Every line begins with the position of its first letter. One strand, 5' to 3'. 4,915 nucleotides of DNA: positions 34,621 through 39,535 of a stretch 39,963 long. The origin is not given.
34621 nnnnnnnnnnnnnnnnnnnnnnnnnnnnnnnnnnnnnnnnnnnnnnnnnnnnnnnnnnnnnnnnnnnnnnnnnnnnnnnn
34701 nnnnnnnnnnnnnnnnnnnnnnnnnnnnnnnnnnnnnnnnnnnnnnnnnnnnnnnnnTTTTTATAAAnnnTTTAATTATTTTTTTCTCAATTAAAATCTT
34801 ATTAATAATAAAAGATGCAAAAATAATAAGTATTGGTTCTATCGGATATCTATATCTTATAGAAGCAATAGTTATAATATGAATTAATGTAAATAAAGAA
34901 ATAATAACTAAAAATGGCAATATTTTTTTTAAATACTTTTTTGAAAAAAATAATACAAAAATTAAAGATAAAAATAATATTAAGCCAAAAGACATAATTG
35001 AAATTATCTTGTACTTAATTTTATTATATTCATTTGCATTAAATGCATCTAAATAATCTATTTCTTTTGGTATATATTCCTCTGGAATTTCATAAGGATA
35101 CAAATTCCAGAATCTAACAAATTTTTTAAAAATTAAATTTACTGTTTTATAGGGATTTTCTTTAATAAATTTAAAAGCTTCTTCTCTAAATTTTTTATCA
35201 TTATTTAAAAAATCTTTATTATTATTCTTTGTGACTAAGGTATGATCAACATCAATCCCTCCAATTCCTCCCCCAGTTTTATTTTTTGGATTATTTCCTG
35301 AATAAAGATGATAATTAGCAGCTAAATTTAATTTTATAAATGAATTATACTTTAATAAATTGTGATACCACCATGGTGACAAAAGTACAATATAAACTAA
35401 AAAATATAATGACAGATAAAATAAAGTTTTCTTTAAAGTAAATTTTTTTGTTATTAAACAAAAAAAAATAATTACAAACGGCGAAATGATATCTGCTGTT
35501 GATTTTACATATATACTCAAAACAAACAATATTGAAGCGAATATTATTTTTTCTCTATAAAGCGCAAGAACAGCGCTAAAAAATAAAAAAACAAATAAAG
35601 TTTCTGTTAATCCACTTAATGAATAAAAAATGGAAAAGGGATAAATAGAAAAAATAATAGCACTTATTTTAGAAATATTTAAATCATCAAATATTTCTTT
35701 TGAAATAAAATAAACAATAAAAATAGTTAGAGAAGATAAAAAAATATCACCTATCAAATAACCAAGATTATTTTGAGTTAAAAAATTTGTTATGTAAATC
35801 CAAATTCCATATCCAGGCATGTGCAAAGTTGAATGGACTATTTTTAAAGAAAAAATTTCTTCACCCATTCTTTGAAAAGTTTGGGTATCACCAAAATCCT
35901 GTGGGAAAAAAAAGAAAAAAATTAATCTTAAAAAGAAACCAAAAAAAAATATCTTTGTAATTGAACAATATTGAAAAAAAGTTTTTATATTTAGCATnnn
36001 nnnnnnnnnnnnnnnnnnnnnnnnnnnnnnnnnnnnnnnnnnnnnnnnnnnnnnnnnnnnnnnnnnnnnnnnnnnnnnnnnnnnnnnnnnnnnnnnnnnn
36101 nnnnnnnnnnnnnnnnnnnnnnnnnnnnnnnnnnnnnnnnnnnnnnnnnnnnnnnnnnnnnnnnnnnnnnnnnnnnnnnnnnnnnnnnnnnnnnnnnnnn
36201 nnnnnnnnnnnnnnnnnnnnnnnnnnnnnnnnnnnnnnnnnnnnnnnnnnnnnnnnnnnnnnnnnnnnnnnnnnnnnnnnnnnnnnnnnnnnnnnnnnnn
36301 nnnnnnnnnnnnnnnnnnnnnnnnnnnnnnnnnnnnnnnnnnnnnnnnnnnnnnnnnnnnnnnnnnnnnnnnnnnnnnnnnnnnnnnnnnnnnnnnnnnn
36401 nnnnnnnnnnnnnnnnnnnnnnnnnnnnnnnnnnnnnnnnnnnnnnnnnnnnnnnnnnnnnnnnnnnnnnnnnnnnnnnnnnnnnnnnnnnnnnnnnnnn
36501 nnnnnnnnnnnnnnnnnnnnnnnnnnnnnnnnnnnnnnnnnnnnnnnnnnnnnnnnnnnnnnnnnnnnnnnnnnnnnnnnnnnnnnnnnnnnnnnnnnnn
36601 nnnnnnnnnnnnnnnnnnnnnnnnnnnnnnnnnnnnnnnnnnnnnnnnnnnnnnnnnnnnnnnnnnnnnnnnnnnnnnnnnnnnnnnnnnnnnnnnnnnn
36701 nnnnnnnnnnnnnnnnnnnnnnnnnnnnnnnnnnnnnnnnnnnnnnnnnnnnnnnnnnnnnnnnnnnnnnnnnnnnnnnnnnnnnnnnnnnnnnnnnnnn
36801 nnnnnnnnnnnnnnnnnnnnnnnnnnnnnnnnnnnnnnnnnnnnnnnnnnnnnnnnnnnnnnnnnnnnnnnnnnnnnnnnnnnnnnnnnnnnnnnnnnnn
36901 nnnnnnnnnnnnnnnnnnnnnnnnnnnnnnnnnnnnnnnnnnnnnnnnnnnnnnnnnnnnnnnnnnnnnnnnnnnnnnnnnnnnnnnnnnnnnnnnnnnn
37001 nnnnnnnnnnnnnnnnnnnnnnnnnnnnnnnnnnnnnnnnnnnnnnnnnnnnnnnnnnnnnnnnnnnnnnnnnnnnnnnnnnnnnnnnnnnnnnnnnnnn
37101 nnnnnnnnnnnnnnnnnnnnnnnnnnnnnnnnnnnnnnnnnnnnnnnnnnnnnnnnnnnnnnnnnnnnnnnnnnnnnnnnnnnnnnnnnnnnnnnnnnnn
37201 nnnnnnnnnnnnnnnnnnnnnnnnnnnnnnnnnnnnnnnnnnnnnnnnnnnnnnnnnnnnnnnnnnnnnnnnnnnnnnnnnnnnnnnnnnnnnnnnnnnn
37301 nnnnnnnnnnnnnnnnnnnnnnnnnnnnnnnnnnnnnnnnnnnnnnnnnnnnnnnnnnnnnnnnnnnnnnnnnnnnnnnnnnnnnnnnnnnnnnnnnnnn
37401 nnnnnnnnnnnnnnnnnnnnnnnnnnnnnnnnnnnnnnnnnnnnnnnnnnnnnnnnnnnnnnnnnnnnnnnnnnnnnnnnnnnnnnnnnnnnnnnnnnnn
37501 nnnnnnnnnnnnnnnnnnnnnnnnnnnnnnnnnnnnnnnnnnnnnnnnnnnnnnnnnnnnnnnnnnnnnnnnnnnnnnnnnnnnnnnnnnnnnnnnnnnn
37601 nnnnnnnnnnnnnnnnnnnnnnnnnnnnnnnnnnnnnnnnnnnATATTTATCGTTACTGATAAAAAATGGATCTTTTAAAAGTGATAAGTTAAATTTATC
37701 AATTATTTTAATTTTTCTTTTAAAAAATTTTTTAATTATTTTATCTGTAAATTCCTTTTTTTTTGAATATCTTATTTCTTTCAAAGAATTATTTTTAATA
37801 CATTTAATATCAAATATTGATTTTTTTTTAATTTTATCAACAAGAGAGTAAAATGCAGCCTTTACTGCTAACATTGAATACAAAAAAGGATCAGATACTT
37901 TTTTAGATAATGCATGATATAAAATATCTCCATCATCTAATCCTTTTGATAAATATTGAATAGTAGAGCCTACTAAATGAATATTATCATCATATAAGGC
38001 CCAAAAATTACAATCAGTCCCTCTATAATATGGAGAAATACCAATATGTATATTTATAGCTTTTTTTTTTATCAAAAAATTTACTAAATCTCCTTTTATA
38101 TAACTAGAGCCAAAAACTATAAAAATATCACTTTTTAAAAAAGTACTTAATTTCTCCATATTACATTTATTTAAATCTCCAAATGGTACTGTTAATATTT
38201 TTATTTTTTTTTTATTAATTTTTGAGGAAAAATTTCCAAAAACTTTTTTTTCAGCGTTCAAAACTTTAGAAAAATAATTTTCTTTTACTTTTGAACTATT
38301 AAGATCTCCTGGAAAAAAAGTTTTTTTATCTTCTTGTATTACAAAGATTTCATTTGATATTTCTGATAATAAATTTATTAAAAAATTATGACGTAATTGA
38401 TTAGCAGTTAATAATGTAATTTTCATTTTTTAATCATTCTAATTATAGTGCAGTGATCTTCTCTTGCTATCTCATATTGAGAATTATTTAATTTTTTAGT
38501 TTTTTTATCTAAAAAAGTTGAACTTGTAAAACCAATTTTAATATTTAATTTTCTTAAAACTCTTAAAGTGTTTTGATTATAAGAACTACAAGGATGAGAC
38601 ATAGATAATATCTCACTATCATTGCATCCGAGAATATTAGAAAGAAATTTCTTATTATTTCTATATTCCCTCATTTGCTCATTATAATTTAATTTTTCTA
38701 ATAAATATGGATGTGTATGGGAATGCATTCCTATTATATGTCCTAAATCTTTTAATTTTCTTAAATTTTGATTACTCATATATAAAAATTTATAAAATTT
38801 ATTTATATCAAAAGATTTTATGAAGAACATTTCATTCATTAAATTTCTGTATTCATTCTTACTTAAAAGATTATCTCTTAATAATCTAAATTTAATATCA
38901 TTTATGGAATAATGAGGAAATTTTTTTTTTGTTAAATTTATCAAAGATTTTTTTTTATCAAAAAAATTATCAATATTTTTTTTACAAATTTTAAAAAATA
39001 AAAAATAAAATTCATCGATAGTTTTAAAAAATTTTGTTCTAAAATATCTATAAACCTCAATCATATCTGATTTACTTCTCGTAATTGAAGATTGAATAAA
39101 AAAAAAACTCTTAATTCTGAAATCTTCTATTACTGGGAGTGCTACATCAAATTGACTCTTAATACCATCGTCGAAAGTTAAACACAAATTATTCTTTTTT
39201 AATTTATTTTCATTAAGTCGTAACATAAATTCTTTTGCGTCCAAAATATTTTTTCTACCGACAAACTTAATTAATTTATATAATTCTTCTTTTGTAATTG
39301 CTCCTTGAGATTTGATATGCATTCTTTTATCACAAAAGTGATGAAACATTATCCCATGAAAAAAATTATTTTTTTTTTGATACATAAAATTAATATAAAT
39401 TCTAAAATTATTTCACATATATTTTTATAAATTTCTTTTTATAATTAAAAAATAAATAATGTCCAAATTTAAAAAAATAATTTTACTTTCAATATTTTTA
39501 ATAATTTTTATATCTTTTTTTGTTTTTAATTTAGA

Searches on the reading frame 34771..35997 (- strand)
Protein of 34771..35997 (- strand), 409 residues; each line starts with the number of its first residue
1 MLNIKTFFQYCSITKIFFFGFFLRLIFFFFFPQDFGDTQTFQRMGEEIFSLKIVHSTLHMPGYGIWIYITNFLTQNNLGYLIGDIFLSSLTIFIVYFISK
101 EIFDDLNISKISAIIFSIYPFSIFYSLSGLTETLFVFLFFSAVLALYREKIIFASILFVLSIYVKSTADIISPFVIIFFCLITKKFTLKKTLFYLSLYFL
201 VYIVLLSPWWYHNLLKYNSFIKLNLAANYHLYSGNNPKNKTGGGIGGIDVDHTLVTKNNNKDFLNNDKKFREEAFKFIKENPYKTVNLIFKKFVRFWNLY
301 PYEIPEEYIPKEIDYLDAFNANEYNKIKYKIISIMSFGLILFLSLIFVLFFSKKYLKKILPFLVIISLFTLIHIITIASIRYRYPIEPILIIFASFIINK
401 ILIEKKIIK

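Call 60: search_protein_families(library=pfam, proteins=[window:34771-35997:-], max_evalue=0.00001)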
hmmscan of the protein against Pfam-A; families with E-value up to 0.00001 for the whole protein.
window:34771-35997:- (409 aa): 0 families

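Call 76: search_protein_families(library=ncbifam, proteins=[window:34771-35997:-], max_evalue=0.001)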
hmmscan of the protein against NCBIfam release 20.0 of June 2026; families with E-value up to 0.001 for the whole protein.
window:34771-35997:- (409 aa): 1 family
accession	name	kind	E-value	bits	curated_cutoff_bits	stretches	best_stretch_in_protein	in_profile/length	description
NF046093.1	AZOBR_p60025_fam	subfamily_domain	2.7e-06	26.8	150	1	82-196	114-227/232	AZOBR_p60025 family cell surface glycopolymer formation protein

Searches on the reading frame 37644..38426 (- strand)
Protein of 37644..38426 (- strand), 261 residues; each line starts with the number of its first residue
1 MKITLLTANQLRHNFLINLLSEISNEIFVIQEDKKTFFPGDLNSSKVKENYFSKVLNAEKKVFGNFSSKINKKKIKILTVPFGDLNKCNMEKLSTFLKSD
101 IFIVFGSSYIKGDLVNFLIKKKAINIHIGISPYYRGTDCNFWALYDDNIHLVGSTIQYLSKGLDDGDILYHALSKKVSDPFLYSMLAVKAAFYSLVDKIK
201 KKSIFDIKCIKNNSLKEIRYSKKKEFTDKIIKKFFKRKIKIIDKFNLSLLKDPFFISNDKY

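Call 76: search_protein_families(library=ncbifam, proteins=[window:37644-38426:-], max_evalue=0.001)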
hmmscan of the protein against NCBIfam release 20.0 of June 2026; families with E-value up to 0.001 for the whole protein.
window:37644-38426:- (261 aa): 5 families
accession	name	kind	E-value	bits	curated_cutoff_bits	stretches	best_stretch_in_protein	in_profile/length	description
TIGR00460.1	fmt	equivalog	4.3e-07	29.4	201.5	1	89-171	70-151/315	methionyl-tRNA formyltransferase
TIGR00639.1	PurN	equivalog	0.00016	21.2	150.1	0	119-171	100-151/192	phosphoribosylglycinamide formyltransferase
NF005755.0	PRK07579.1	equivalog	0.00038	20.3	238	1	64-178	39-141/245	dTDP-4-amino-4,6-dideoxyglucose formyltransferase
NF005998.1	PRK08125.1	equivalog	0.00042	18.8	777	1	58-172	37-148/649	bifunctional UDP-4-amino-4-deoxy-L-arabinose formyltransferase/UDP-glucuronic acid oxidase ArnA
NF004684.0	PRK06027.1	subfamily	0.00058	19.6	223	0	119-170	186-236/286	formyltetrahydrofolate deformylase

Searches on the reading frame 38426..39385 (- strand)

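Call 76: search_protein_families(library=ncbifam, proteins=[window:38426-39385:-], max_evalue=0.001)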
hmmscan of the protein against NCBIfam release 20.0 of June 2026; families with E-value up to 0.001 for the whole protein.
window:38426-39385:- (320 aa): 4 families
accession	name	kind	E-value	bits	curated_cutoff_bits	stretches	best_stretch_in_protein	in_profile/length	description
TIGR02884.1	spore_pdaA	equivalog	2.1e-09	37.4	298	1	200-304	74-175/224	delta-lactam-biosynthetic de-N-acetylase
TIGR03938.2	deacetyl_PgaB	equivalog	8e-06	24.4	321.9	1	10-97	4-96/621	poly-beta-1,6-N-acetyl-D-glucosamine N-deacetylase PgaB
TIGR02764.1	spore_ybaN_pdaB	equivalog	2.2e-05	24.3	237.4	0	206-284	49-123/191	polysaccharide deacetylase family sporulation protein PdaB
NF045821.1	PgAcgDacpgdA1_Bac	equivalog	0.00059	18.8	400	0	209-255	134-179/282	peptidoglycan-N-acetylglucosamine deacetylase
